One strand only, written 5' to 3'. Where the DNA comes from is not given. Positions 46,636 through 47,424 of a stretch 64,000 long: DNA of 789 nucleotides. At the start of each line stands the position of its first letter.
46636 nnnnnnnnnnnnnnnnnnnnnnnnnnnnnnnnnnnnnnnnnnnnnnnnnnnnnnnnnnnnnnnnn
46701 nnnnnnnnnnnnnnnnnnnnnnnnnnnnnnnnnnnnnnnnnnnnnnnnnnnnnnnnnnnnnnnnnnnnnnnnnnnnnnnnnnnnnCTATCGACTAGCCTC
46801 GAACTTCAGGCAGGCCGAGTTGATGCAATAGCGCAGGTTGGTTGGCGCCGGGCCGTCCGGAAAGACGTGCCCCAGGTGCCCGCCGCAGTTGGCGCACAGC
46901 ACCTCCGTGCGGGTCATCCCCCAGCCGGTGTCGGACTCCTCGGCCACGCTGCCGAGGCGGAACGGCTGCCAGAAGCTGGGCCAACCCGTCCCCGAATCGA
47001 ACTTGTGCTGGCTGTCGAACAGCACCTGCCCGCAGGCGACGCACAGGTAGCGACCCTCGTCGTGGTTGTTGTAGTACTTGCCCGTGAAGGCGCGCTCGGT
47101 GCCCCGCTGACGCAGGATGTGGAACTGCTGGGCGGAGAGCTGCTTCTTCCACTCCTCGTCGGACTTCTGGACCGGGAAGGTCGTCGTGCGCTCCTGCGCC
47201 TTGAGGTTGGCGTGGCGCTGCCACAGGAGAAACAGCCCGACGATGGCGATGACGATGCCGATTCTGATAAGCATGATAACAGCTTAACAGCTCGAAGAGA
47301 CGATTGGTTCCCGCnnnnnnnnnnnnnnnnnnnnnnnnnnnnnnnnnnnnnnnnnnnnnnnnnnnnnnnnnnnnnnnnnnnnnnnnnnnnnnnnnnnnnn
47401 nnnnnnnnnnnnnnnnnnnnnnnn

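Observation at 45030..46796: Stand-alone macro domain gene divergently paired with a C11 clostripain-family cysteine protease.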

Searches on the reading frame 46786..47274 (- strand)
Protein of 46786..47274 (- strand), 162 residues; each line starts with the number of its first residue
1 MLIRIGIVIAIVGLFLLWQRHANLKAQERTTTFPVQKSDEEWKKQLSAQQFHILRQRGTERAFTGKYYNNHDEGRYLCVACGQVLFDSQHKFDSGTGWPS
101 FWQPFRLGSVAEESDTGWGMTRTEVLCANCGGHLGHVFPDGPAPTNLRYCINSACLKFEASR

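Call 3: search_protein_families(library=pfam, proteins=[window:46786-47274:-], max_evalue=0.01)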
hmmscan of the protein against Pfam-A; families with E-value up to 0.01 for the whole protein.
window:46786-47274:- (162 aa): 4 families
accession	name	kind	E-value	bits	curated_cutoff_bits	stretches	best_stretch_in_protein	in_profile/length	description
PF01641.26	SelR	-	2.9e-50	169.5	24.9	1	46-159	1-115/116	SelR domain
PF24046.1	At4g08330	-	0.0002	21.8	27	1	114-146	68-100/129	At4g08330 beta-tent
PF08271.17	Zn_Ribbon_TF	-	0.00093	19.1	29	0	68-98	12-40/43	TFIIB zinc-binding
PF03226.21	Yippee-Mis18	-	0.0054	17.3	26.6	0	78-159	5-91/108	Yippee zinc-binding/DNA-binding /Mis18, centromere assembly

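Call 4: search_protein_families(library=ncbifam, proteins=[window:46786-47274:-], max_evalue=0.01)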
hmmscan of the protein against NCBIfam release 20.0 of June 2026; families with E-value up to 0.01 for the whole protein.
window:46786-47274:- (162 aa): 4 families
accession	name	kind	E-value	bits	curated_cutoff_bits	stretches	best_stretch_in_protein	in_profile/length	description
TIGR00357.1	TIGR00357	equivalog_domain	3.2e-52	176.1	113.05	1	37-158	2-123/134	peptide-methionine (R)-S-oxide reductase MsrB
NF004042.0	PRK05550.1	equivalog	3.1e-42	144.7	330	1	38-160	3-123/293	bifunctional methionine sulfoxide reductase B/A protein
NF010625.0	PRK14018.1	equivalog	1.2e-38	133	522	1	36-158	379-502/521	bifunctional peptide-methionine (S)-S-oxide reductase MsrA/peptide-methionine (R)-S-oxide reductase MsrB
NF004036.0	PRK05508.1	equivalog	2.4e-32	111.3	179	1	44-160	4-118/121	methionine-R-sulfoxide reductase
